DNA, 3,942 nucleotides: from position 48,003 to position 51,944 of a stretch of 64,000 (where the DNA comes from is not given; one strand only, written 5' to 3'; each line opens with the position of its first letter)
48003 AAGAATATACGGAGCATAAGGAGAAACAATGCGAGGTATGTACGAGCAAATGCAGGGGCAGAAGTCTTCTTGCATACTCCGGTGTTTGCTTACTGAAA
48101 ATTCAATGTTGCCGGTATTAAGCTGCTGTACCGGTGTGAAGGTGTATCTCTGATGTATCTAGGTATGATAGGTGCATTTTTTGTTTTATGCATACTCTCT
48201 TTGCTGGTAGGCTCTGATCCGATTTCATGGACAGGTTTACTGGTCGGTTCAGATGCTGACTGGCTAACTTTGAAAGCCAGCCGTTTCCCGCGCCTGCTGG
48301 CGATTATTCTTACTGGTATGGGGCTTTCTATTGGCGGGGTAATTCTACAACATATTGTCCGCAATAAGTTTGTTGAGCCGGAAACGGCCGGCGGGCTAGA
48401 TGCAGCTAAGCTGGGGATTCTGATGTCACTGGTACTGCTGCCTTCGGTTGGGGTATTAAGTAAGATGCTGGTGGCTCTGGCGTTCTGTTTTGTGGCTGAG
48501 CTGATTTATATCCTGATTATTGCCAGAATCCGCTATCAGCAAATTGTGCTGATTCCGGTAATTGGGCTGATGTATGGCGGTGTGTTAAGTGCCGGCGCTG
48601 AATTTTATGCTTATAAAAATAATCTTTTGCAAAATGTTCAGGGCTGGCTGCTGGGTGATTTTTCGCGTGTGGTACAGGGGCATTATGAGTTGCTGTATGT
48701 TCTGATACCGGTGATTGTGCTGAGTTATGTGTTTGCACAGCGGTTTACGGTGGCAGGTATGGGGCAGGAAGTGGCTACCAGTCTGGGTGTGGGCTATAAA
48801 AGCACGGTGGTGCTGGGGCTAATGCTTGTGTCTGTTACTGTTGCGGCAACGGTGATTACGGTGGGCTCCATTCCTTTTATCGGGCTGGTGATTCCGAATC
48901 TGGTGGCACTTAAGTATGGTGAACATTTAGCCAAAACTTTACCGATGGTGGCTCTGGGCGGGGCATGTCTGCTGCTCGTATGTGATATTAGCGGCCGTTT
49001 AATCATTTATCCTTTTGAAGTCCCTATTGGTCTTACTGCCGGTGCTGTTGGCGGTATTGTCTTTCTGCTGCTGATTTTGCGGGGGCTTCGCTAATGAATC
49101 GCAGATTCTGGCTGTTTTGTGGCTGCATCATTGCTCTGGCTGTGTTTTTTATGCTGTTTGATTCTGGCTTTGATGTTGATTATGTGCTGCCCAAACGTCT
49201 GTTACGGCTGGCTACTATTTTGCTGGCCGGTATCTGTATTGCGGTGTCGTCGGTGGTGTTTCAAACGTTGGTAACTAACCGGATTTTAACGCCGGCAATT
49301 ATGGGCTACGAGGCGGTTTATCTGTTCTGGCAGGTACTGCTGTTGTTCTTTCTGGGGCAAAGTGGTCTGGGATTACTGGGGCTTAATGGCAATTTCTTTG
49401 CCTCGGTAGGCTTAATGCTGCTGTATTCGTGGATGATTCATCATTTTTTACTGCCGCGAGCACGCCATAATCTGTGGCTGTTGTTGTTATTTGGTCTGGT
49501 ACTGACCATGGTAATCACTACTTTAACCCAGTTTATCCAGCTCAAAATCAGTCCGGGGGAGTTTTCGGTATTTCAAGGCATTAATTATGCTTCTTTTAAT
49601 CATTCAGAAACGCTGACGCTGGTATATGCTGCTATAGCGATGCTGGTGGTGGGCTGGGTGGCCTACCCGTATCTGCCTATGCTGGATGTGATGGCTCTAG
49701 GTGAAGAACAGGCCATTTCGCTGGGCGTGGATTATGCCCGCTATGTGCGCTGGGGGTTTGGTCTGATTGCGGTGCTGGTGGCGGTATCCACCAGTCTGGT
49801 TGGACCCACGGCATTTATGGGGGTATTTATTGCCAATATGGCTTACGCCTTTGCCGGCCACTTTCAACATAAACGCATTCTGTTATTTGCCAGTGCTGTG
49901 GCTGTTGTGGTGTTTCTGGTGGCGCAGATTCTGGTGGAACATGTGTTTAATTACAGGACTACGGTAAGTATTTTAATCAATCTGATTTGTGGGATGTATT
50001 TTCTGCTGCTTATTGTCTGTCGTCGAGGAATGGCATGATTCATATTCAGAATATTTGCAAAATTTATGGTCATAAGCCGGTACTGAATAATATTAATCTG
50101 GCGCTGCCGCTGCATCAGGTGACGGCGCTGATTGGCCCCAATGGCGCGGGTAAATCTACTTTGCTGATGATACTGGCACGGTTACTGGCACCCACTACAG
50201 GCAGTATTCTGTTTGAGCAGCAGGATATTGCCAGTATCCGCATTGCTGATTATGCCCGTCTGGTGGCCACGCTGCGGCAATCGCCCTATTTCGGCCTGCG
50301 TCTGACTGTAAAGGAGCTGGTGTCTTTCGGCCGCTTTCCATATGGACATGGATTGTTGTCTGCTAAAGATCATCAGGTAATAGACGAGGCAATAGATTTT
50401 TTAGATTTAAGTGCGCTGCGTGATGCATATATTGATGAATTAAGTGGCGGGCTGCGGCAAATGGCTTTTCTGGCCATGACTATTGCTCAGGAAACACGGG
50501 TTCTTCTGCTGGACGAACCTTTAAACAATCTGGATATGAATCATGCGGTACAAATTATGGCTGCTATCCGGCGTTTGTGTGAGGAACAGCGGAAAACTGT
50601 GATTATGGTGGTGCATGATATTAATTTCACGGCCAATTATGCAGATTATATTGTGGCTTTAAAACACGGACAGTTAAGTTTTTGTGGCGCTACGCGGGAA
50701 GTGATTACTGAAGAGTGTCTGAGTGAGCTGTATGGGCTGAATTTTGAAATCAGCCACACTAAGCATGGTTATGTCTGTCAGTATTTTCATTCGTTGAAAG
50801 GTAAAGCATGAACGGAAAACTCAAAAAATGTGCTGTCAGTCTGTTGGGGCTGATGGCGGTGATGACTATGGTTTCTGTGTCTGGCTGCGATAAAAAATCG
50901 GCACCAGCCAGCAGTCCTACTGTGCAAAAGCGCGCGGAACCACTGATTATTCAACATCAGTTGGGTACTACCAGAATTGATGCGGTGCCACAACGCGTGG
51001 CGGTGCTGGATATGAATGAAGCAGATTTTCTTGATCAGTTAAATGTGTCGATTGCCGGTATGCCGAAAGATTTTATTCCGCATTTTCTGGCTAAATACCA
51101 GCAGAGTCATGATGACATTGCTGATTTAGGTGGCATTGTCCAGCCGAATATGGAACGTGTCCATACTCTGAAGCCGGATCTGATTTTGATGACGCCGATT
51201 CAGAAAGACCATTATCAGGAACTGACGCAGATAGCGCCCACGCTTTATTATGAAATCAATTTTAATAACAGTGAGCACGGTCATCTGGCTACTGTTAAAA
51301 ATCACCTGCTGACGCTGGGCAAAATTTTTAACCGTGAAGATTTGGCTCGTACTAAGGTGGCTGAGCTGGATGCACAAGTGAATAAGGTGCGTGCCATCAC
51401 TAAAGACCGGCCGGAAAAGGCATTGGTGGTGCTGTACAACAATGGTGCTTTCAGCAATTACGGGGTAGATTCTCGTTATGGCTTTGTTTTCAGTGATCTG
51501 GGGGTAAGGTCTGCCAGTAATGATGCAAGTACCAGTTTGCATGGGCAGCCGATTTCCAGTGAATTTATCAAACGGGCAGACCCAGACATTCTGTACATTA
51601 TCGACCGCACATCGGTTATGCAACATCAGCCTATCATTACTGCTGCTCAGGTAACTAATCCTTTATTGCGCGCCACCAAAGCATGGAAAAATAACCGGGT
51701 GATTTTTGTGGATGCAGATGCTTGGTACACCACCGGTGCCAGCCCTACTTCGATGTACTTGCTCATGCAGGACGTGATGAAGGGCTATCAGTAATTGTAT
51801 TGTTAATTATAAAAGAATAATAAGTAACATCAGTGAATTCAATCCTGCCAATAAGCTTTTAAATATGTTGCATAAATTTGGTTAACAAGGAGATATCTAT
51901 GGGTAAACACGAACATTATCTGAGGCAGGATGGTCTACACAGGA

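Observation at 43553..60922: Anguibactin/acinetobactin-type siderophore locus with split NRPS architecture downstream of tRNA-Phe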

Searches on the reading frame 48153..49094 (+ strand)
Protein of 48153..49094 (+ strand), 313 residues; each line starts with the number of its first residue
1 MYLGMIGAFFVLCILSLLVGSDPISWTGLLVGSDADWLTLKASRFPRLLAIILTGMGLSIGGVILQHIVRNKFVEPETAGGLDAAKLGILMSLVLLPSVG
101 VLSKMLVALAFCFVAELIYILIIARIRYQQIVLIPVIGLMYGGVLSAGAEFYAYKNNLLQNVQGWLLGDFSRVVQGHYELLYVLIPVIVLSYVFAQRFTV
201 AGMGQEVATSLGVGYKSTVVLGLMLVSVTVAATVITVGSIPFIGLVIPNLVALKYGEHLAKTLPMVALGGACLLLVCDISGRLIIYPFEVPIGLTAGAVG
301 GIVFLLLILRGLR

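Call 4: search_protein_families(library=pfam, proteins=[window:48153-49094:+])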
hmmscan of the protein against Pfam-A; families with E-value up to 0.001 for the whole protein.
window:48153-49094:+ (313 aa): 1 family
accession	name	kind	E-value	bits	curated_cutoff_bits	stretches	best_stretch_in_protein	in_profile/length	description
PF01032.23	FecCD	-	2.9e-59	201.1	26.5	1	10-310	3-311/311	FecCD transport family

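Call 5: search_protein_families(library=ncbifam, proteins=[window:48153-49094:+])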
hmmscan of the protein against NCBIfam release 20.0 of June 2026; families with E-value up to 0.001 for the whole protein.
window:48153-49094:+ (313 aa): 16 families
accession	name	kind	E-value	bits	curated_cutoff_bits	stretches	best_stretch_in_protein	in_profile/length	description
NF007866.0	PRK10577.1-2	equivalog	3.9e-37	127.9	554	1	6-310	360-662/666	Fe(3+)-hydroxamate ABC transporter permease FhuB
NF007299.0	PRK09777.1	equivalog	8.9e-34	117.2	406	1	7-310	11-316/318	Fe(3+) dicitrate ABC transporter permease subunit FecD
NF003001.0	PRK03784.1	equivalog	7.8e-32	110.7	334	1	4-310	21-327/332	vitamin B12 ABC transporter permease BtuC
NF007871.0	PRK10577.2-2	equivalog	7.4e-30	104.1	899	1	9-310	368-675/679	Fe(3+)-hydroxamate ABC transporter permease FhuB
NF007872.0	PRK10577.2-3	equivalog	1.7e-25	89.5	727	1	3-308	21-328/676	Fe(3+)-hydroxamate ABC transporter permease FhuB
TIGR03869.1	F420-0_ABCperm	hypoth_equivalog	1.8e-24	86.6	437.35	1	43-311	52-321/325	putative F420-0 ABC transporter permease subunit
NF007867.0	PRK10577.1-3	subfamily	2e-24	86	849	1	41-310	433-704/710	Fe(3+)-hydroxamate ABC transporter permease FhuB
NF008407.0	PRK11228.1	equivalog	9.4e-24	83.9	396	1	25-309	37-327/330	iron-dicitrate ABC transporter permease FecC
NF007873.0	PRK10577.2-4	equivalog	2.7e-23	82.6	1012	1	43-308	374-640/646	Fe(3+)-hydroxamate ABC transporter permease FhuB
NF007868.0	PRK10577.1-5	equivalog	2.7e-21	75.7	943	1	10-308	365-661/666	Fe(3+)-hydroxamate ABC transporter permease FhuB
NF007869.0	PRK10577.1-6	equivalog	5.5e-21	74.6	954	1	22-309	404-693/703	Fe(3+)-hydroxamate ABC transporter permease FhuB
NF007760.0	PRK10441.1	equivalog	5.8e-21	75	428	1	6-309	17-327/335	Fe(3+)-siderophore ABC transporter permease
NF007759.0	PRK10440.1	equivalog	2.9e-19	69.5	422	1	38-310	53-325/330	iron-enterobactin ABC transporter permease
NF007081.0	PRK09535.1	equivalog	3.1e-19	69.5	461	1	41-309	92-359/366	vitamin B12 ABC transporter permease BtuC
NF007865.0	PRK10577.1-1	equivalog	1.1e-18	67.1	1107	1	14-308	363-655/660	Fe(3+)-hydroxamate ABC transporter permease FhuB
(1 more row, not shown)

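Call 38: find_encoding_contigs(protein=window:48153-49094:+, flank=10000, max_places=10)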
Protein window:48153-49094:+ (313 aa): no gene with exactly this product is on record in the collection.

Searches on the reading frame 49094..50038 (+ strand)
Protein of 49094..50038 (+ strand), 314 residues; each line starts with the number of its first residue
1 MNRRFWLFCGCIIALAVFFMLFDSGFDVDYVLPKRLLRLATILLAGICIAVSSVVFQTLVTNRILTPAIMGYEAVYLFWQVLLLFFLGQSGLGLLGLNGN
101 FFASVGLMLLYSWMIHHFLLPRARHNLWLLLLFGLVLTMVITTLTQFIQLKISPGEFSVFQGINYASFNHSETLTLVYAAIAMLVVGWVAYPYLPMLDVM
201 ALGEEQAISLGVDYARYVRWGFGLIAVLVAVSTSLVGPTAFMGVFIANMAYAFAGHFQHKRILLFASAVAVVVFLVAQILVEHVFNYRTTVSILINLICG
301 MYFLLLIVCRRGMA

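Call 4: search_protein_families(library=pfam, proteins=[window:49094-50038:+])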
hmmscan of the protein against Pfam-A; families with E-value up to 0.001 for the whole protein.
window:49094-50038:+ (314 aa): 1 family
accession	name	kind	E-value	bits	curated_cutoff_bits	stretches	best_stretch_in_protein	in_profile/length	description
PF01032.23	FecCD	-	1.4e-39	136.4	26.5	1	24-308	31-310/311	FecCD transport family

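Call 5: search_protein_families(library=ncbifam, proteins=[window:49094-50038:+])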
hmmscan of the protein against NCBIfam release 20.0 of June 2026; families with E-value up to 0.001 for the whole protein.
window:49094-50038:+ (314 aa): 16 families
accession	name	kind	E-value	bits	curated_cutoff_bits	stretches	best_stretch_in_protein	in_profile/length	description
NF007866.0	PRK10577.1-2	equivalog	4.6e-20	71.5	554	1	28-309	388-662/666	Fe(3+)-hydroxamate ABC transporter permease FhuB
NF007760.0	PRK10441.1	equivalog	2.4e-16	59.8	428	1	26-311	51-329/335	Fe(3+)-siderophore ABC transporter permease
NF007869.0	PRK10577.1-6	equivalog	1.5e-15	56.6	954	1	31-308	422-692/703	Fe(3+)-hydroxamate ABC transporter permease FhuB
NF007867.0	PRK10577.1-3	subfamily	3.4e-13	48.8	849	1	23-311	424-706/710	Fe(3+)-hydroxamate ABC transporter permease FhuB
NF007299.0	PRK09777.1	equivalog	8.8e-13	48.2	406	1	23-309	38-316/318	Fe(3+) dicitrate ABC transporter permease subunit FecD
NF007865.0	PRK10577.1-1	equivalog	6.8e-12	44.6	1107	1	23-307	378-655/660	Fe(3+)-hydroxamate ABC transporter permease FhuB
NF007872.0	PRK10577.2-3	equivalog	1.2e-11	43.7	727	1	30-307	397-666/676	Fe(3+)-hydroxamate ABC transporter permease FhuB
NF008407.0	PRK11228.1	equivalog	3.9e-11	42.4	396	1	33-307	56-326/330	iron-dicitrate ABC transporter permease FecC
TIGR03869.1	F420-0_ABCperm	hypoth_equivalog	3e-10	39.9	437.35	1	31-311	49-322/325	putative F420-0 ABC transporter permease subunit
NF007871.0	PRK10577.2-2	equivalog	5.2e-10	38.5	899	1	27-288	54-308/679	Fe(3+)-hydroxamate ABC transporter permease FhuB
NF007868.0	PRK10577.1-5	equivalog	1.3e-09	37.1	943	1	24-307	385-661/666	Fe(3+)-hydroxamate ABC transporter permease FhuB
NF007870.0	PRK10577.2-1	equivalog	5.8e-09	35.1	1355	1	26-307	395-670/678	Fe(3+)-hydroxamate ABC transporter permease FhuB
NF007873.0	PRK10577.2-4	equivalog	6.3e-09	35.1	1012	1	31-307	371-640/646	Fe(3+)-hydroxamate ABC transporter permease FhuB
NF007759.0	PRK10440.1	equivalog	1.7e-08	34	422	1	34-308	58-324/330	iron-enterobactin ABC transporter permease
NF003001.0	PRK03784.1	equivalog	3.8e-08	32.8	334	1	30-281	54-298/332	vitamin B12 ABC transporter permease BtuC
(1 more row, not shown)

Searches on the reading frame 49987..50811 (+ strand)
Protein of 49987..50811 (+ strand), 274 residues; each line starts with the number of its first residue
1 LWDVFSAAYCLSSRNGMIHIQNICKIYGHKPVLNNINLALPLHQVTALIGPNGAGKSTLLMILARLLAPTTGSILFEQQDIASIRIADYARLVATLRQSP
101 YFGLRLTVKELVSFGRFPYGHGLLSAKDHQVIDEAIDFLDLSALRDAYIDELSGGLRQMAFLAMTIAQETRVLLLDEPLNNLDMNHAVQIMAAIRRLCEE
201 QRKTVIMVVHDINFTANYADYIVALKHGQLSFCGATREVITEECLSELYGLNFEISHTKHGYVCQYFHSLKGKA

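Call 4: search_protein_families(library=pfam, proteins=[window:49987-50811:+])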
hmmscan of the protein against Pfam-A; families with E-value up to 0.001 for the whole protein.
window:49987-50811:+ (274 aa): 9 families
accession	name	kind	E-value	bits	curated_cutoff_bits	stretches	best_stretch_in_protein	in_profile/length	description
PF00005.33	ABC_tran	-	2.4e-29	103.1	25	1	33-180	1-137/137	ABC transporter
PF13304.12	AAA_21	-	3.1e-11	44.3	27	1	45-67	1-23/304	AAA domain, putative AbiEii toxin, Type IV TA system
PF02463.25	SMC_N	-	2e-06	27.9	40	0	42-60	22-41/220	RecF/RecN/SMC N terminal domain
PF13481.12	AAA_25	-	5.6e-06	26.5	27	1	36-73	26-61/195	AAA domain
PF13555.12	AAA_29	-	4e-05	23.7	27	1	41-71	20-50/61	P-loop containing region of AAA domain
PF13175.12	AAA_15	-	7e-05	23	32.1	1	40-81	19-65/374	AAA ATPase domain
PF13476.12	AAA_23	-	0.00021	22.4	27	1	18-64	2-40/201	AAA domain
PF01078.27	Mg_chelatase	-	0.00028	20.8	20.3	0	36-90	15-69/207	Magnesium chelatase, subunit ChlI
PF25199.1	nSTAND_NTPase5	-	0.00033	21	34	0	44-80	42-79/145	Novel STAND NTPase 5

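Call 5: search_protein_families(library=ncbifam, proteins=[window:49987-50811:+])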
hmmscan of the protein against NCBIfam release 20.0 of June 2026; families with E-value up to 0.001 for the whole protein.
window:49987-50811:+ (274 aa): 192 families (the best 25 are shown)
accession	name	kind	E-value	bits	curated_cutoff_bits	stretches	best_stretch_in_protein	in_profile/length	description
NF008409.0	PRK11231.1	equivalog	1.6e-67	227.6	375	1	17-256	2-242/255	Fe(3+) dicitrate ABC transporter ATP-binding protein FecE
NF010068.0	PRK13548.1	equivalog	5.5e-61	205.9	261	1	15-260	3-251/261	heme ABC transporter ATP-binding protein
NF007863.0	PRK10575.1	equivalog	5.1e-60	203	433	1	18-255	12-251/265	Fe3+-hydroxamate ABC transporter ATP-binding protein FhuC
TIGR03873.1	F420-0_ABC_ATP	hypoth_equivalog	1.6e-54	184.8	372.4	1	20-260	4-246/256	putative F420-0 ABC transporter ATP-binding protein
NF007082.0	PRK09536.1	equivalog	2.9e-52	178.1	537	1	17-251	3-238/402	corrinoid ABC transporter ATPase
NF007606.0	PRK10253.1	equivalog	2.5e-47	161.5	497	1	22-255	12-247/266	iron-enterobactin ABC transporter ATP-binding protein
NF052485.1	sider_ATP_EitC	equivalog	1.1e-42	146.3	485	1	18-257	3-240/251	siderophore ABC transporter ATP-binding protein EitC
TIGR02315.1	ABC_phnC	equivalog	7.1e-41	140.2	266.1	1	17-250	1-243/243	phosphonate ABC transporter ATP-binding protein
NF040873.1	AztA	equivalog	4e-40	137.4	220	1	27-217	2-184/191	zinc ABC transporter ATP-binding protein AztA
TIGR00968.1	3a0106s01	subfamily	3.3e-39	134.8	342.75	1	18-242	1-221/237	sulfate ABC transporter ATP-binding protein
NF010067.0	PRK13547.1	equivalog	2.6e-37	128.6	374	1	18-257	2-260/272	heme ABC transporter ATP-binding protein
TIGR04521.1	ECF_ATPase_2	equivalog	7.1e-36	123.7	330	1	30-245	18-238/279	energy-coupling factor transporter ATPase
NF053840.1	MnTportMntADein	equivalog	4.7e-35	121.3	400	1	17-242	1-222/240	manganese ABC transporter ATP-binding protein MntA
TIGR03864.1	PQQ_ABC_ATP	hypoth_equivalog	1.1e-34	120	302.25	1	18-246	2-226/236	ABC transporter, ATP-binding subunit, PQQ-dependent alcohol dehydrogenase system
NF002981.0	PRK03695.1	equivalog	1.2e-34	119.8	281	1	34-258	17-243/253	vitamin B12 ABC transporter ATP-binding protein BtuD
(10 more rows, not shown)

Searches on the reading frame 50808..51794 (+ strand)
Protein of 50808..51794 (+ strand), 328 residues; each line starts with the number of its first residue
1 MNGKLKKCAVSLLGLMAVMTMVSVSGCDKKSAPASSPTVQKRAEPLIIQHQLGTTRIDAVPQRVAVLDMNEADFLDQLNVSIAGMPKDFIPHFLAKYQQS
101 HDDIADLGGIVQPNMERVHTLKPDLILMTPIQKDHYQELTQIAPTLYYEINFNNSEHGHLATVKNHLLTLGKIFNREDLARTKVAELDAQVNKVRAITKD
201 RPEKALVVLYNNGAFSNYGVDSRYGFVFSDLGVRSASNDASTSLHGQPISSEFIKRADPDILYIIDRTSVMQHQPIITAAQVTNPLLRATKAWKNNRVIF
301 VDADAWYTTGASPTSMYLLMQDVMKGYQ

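Call 4: search_protein_families(library=pfam, proteins=[window:50808-51794:+])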
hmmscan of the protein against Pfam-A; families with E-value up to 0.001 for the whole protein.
window:50808-51794:+ (328 aa): 1 family
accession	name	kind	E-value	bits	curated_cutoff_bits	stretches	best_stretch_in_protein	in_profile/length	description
PF01497.23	Peripla_BP_2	-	1.2e-27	97.3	27.5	1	66-304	3-234/235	Periplasmic binding protein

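Call 5: search_protein_families(library=ncbifam, proteins=[window:50808-51794:+])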
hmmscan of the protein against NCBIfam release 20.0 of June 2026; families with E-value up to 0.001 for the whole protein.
window:50808-51794:+ (328 aa): 7 families
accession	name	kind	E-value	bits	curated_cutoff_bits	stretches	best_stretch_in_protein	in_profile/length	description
NF047879.1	catechol_SstD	exception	4.2e-38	131.2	450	1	54-316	64-331/343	ferrated catecholamine ABC transporter substrate-binding lipoprotein SstD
NF008501.1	PRK11411.1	subfamily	2.1e-22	79.5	320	1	40-307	18-275/303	Fe(3+) dicitrate ABC transporter substrate-binding protein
TIGR03659.1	IsdE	equivalog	6.5e-16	58.4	298.65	1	15-310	7-276/292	heme ABC transporter substrate-binding protein IsdE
NF008200.0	PRK10957.1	equivalog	8.3e-14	51.2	205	1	104-302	108-306/330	Fe2+-enterobactin ABC transporter substrate-binding protein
NF007864.0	PRK10576.1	equivalog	6.3e-12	45.4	252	1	98-235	72-209/297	Fe(3+)-hydroxamate ABC transporter substrate-binding protein FhuD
TIGR04281.1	peripla_PGF_1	equivalog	2.7e-11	43.2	325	1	99-304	58-244/330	PGF-CTERM-anchored ABC transporter substrate-binding protein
NF010649.0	PRK14048.1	equivalog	0.00022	20.4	374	1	103-264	97-267/374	ferrichrome/ferrioxamine B periplasmic transporter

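Call 65: search_solved_structures(query=window:50808-51794:+, max_evalue=1e-20)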
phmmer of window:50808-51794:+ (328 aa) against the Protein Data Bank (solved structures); distinct sequences matched with E-value up to 1e-20: 20.
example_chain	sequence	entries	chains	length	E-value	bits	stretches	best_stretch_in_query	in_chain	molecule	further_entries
6mfl_A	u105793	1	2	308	2.6e-140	470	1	27-328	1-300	Siderophore Binding Protein BauB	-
8bf6_A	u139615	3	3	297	4.9e-57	196.5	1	31-327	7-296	ABC transporter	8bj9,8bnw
8b7x_A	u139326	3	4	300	1.4e-50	175.3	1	40-326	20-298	Siderophore ABC transporter substrate-binding protein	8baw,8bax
3gfv_A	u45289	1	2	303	1.5e-49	172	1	38-326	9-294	Uncharacterized ABC transporter solute-binding protein yclQ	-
5ad1_A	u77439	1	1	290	3.5e-42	147.8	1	41-312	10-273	ENTEROCHELIN UPTAKE PERIPLASMIC BINDING PROTEIN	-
2chu_A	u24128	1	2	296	4.3e-42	147.4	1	42-312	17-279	ENTEROCHELIN UPTAKE PERIPLASMIC BINDING PROTEIN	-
5a5d_A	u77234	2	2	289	4.4e-42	147.4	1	42-312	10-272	ENTEROCHELIN UPTAKE PERIPLASMIC BINDING PROTEIN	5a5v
5a1j_A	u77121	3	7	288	4.6e-42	147.4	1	43-312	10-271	ENTEROCHELIN UPTAKE PERIPLASMIC BINDING PROTEIN | Enterochelin ABC transporter substrate-binding protein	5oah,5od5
3zkw_A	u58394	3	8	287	4.7e-42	147.3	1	43-312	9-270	ENTEROCHELIN UPTAKE PERIPLASMIC BINDING PROTEIN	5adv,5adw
3zkw_B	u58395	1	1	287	8.8e-42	146.4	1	43-312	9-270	ENTEROCHELIN UPTAKE PERIPLASMIC BINDING PROTEIN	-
3tef_A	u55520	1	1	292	1.4e-41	145.8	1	44-311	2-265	Iron(III) ABC transporter, periplasmic iron-compound-binding protein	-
5lwh_A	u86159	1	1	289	1.5e-41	145.7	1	42-311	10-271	Enterochelin ABC transporter substrate-binding protein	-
5mbq_A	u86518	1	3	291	7e-41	143.5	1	40-312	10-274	Enterochelin uptake periplasmic binding protein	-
5lwq_A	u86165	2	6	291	9.5e-41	143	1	40-312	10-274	Enterochelin uptake periplasmic binding protein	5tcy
5mbu_A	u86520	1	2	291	2.4e-40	141.7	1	40-311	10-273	Enterochelin uptake periplasmic binding protein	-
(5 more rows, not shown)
